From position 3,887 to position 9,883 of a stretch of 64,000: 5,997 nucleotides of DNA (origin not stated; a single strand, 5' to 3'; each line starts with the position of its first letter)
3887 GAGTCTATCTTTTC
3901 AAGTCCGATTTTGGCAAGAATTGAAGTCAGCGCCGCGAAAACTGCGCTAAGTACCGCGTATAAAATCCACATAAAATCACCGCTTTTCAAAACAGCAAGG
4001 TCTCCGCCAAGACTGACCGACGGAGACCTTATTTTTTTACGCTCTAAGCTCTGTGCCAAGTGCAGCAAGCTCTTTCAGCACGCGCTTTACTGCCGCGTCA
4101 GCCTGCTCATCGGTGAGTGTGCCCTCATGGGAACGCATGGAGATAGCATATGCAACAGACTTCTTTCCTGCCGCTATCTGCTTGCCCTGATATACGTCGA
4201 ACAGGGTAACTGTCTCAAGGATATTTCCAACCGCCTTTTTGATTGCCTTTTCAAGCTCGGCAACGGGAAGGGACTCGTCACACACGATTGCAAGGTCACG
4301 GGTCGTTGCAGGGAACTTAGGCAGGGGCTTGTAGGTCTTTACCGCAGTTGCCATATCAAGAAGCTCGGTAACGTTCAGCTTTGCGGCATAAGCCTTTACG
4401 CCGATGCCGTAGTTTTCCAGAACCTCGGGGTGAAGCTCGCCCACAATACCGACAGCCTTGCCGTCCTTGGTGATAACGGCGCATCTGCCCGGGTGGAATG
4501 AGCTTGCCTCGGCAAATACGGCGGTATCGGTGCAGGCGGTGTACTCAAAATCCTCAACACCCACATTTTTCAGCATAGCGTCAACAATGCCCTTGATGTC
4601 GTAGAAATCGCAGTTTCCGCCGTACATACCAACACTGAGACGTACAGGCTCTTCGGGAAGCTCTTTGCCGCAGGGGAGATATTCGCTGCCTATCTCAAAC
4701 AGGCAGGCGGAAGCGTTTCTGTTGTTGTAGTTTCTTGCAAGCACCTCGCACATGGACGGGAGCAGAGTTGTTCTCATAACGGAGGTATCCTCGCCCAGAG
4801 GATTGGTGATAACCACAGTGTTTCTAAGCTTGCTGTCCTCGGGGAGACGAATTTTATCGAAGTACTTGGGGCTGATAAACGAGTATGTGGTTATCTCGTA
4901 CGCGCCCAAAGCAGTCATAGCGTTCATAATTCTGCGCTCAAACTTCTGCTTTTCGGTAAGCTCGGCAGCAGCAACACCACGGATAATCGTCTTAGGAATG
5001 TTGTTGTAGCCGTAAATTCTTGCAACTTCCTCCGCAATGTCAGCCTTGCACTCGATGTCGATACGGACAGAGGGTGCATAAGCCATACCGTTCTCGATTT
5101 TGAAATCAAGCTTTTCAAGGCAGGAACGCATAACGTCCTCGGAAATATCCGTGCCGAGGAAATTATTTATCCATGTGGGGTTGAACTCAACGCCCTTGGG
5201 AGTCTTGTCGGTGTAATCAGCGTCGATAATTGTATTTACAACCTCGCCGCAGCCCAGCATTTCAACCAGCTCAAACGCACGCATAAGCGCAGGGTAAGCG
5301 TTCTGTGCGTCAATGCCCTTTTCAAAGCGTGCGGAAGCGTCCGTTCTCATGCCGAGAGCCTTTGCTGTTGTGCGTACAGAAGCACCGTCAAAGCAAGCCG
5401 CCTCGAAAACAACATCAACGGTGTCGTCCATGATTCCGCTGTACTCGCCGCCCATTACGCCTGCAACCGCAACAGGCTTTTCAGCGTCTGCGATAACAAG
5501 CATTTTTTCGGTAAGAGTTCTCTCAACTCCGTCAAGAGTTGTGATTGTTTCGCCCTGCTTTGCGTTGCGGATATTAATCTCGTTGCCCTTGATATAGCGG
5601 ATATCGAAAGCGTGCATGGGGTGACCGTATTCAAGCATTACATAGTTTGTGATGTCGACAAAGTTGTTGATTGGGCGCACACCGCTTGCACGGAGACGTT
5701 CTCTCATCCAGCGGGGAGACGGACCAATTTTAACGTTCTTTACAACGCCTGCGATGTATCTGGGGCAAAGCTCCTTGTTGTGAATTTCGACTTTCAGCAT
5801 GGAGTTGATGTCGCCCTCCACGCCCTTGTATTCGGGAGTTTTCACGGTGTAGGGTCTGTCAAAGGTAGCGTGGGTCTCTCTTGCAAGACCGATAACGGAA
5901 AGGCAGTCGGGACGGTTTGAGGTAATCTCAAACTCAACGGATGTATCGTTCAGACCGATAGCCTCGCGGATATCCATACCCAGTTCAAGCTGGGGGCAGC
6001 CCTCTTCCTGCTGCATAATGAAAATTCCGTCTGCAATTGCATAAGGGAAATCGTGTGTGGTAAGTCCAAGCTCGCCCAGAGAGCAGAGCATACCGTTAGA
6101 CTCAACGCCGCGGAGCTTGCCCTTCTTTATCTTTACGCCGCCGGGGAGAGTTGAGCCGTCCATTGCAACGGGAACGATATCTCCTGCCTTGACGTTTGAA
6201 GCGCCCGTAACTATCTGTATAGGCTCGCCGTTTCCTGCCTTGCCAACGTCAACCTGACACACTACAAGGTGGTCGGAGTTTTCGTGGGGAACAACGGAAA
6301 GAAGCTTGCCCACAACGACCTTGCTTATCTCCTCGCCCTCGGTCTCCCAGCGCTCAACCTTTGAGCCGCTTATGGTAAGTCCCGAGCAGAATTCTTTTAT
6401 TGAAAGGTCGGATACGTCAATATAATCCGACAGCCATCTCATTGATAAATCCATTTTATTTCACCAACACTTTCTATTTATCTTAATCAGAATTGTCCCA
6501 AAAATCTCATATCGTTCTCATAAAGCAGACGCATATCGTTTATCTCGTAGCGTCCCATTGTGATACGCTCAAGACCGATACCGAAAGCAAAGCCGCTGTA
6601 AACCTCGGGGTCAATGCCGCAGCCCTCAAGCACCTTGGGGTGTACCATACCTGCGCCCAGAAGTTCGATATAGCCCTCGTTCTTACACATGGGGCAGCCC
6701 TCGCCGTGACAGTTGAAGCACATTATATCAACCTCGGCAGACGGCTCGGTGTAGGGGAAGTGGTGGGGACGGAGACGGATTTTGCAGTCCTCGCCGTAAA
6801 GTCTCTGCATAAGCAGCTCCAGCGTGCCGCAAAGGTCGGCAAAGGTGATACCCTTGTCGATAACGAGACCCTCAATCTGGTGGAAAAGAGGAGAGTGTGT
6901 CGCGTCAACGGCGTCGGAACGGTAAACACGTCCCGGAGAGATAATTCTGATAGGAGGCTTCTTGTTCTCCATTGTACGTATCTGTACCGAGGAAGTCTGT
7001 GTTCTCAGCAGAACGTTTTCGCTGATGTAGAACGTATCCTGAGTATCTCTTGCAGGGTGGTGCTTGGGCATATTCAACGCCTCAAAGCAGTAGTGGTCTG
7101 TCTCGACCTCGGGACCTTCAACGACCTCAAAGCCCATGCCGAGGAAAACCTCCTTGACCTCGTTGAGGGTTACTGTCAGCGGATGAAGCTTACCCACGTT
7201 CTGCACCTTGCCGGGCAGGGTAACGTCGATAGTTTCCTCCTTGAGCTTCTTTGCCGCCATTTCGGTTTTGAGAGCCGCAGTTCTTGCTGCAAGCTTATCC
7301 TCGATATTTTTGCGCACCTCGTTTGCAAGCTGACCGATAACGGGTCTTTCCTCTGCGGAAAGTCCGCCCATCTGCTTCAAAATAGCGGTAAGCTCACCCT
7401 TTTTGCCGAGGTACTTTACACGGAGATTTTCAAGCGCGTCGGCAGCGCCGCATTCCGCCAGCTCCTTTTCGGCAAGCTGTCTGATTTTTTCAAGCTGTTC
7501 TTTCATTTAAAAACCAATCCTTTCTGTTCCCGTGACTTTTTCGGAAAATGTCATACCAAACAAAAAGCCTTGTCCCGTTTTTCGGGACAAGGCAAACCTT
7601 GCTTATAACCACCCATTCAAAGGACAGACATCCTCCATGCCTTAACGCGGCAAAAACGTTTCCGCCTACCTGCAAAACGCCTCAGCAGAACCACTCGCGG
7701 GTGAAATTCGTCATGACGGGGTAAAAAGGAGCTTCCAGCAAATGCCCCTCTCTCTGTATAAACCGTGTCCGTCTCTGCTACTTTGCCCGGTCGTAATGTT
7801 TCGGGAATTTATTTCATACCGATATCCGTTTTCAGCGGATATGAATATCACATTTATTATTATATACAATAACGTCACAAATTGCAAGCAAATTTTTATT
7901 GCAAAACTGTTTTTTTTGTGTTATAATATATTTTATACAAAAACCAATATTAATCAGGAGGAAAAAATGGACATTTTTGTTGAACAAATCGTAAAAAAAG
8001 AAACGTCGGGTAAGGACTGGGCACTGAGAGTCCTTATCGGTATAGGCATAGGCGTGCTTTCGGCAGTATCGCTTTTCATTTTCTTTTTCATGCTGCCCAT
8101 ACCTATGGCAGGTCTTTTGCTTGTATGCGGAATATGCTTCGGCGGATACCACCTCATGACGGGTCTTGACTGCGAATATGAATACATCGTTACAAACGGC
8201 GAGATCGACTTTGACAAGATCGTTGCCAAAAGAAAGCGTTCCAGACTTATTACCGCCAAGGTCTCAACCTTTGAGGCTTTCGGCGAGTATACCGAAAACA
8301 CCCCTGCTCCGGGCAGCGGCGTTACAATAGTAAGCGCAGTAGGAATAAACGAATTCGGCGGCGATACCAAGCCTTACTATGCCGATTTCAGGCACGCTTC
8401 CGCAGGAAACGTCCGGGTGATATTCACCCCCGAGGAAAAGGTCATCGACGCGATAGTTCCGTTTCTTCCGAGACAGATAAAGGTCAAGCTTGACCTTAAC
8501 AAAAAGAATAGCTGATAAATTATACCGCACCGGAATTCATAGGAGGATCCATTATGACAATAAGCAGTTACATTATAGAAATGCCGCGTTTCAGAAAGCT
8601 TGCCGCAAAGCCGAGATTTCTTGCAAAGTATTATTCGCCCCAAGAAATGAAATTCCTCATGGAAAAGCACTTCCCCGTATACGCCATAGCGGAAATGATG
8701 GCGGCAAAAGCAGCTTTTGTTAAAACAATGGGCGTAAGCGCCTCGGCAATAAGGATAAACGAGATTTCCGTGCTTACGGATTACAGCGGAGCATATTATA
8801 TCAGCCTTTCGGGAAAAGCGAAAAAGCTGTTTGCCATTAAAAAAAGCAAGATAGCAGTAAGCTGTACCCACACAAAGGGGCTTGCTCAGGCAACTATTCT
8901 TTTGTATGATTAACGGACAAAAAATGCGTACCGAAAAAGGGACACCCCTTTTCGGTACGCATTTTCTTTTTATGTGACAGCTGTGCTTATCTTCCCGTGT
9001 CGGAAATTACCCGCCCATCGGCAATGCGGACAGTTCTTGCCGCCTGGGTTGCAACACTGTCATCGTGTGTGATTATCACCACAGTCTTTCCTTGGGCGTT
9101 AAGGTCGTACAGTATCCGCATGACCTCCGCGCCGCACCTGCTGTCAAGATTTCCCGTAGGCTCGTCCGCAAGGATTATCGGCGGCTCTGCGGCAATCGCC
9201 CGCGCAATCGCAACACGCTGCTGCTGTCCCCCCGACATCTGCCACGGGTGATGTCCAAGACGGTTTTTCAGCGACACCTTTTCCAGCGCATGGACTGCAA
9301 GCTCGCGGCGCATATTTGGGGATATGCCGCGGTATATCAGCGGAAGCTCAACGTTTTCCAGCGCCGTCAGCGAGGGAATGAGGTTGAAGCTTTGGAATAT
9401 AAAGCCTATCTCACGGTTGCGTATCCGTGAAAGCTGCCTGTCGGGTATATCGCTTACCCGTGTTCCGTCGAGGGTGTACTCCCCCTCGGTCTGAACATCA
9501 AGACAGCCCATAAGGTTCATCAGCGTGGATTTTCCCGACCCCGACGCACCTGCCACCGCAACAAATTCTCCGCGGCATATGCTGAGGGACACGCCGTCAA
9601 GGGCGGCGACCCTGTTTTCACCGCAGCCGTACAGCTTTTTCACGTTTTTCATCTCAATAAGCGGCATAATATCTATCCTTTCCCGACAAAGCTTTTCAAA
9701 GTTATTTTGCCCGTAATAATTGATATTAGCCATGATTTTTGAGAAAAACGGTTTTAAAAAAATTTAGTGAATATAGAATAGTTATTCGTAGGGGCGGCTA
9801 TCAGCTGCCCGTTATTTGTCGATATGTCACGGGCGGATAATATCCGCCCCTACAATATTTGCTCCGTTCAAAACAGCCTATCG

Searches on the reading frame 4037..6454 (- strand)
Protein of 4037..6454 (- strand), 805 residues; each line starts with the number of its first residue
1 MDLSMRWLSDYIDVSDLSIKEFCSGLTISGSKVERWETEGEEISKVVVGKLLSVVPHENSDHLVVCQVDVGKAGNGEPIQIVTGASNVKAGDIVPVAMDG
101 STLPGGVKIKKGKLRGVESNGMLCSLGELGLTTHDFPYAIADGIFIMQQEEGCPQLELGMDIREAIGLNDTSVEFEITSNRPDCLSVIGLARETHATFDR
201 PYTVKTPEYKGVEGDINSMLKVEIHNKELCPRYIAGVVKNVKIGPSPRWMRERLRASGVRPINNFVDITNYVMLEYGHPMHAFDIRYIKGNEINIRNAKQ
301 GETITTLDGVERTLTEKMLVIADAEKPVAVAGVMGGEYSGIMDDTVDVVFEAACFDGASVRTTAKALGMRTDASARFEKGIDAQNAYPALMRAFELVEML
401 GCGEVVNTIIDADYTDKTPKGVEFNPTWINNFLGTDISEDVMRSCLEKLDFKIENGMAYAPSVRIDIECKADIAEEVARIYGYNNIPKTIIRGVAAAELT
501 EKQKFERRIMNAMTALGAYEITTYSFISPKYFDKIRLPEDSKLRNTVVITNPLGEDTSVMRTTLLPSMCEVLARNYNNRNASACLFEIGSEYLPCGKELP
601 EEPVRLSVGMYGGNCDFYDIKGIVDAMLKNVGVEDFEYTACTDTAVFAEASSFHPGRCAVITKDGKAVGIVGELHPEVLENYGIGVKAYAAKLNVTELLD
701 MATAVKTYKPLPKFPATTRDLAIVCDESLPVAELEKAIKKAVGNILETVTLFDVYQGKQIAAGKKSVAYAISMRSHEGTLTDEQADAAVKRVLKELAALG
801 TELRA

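Call 26: search_protein_families(library=pfam, proteins=[window:4037-6454:-], max_evalue=0.00001)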
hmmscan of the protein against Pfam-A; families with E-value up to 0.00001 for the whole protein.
window:4037-6454:- (805 aa): 5 families
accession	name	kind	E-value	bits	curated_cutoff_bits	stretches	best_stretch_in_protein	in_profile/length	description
PF03483.22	B3_4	-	7.8e-70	234.4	29.3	1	230-400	2-172/174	B3/4 domain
PF17759.6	tRNA_synthFbeta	-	4.1e-63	213.1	22.4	1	486-694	1-213/214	Phenylalanyl tRNA synthetase beta chain CLM domain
PF03147.19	FDX-ACB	-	3e-28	98.5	31.1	1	712-804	1-94/94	Ferredoxin-fold anticodon binding domain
PF03484.21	B5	-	2e-17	63.5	28.6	1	422-483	1-67/67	tRNA synthetase B5 domain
PF01588.26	tRNA_bind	-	5.2e-16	59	27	1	46-129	1-77/96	Putative tRNA binding domain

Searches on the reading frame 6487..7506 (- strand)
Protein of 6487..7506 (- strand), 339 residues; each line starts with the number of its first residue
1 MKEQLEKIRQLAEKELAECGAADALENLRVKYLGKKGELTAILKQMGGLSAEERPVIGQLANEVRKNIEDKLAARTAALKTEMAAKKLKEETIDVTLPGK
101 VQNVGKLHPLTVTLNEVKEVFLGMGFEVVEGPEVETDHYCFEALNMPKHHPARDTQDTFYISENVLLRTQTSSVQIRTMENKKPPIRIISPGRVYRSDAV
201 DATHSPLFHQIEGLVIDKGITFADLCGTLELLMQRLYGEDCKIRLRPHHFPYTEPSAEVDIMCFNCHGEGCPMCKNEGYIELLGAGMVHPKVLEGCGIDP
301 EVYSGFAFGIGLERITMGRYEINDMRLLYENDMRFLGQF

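Call 26: search_protein_families(library=pfam, proteins=[window:6487-7506:-], max_evalue=0.00001)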
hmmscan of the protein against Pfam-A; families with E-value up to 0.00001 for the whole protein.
window:6487-7506:- (339 aa): 2 families
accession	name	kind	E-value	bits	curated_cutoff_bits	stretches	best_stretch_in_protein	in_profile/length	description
PF01409.25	tRNA-synt_2d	-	3e-103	345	19.8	1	92-339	1-246/246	tRNA synthetases class II core domain (F)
PF02912.23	Phe_tRNA-synt_N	-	5.6e-25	87.5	22.3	1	22-88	3-69/69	Aminoacyl tRNA synthetase class II, N-terminal domain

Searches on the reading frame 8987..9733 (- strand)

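Call 26: search_protein_families(library=pfam, proteins=[window:8987-9733:-], max_evalue=0.00001)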
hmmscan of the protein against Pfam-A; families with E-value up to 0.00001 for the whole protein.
window:8987-9733:- (248 aa): 2 families
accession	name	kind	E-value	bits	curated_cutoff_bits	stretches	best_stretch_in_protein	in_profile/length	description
PF00005.33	ABC_tran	-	4.9e-31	108.6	25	1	45-193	1-136/137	ABC transporter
PF02463.25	SMC_N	-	2.8e-06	27.4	40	0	57-238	26-212/220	RecF/RecN/SMC N terminal domain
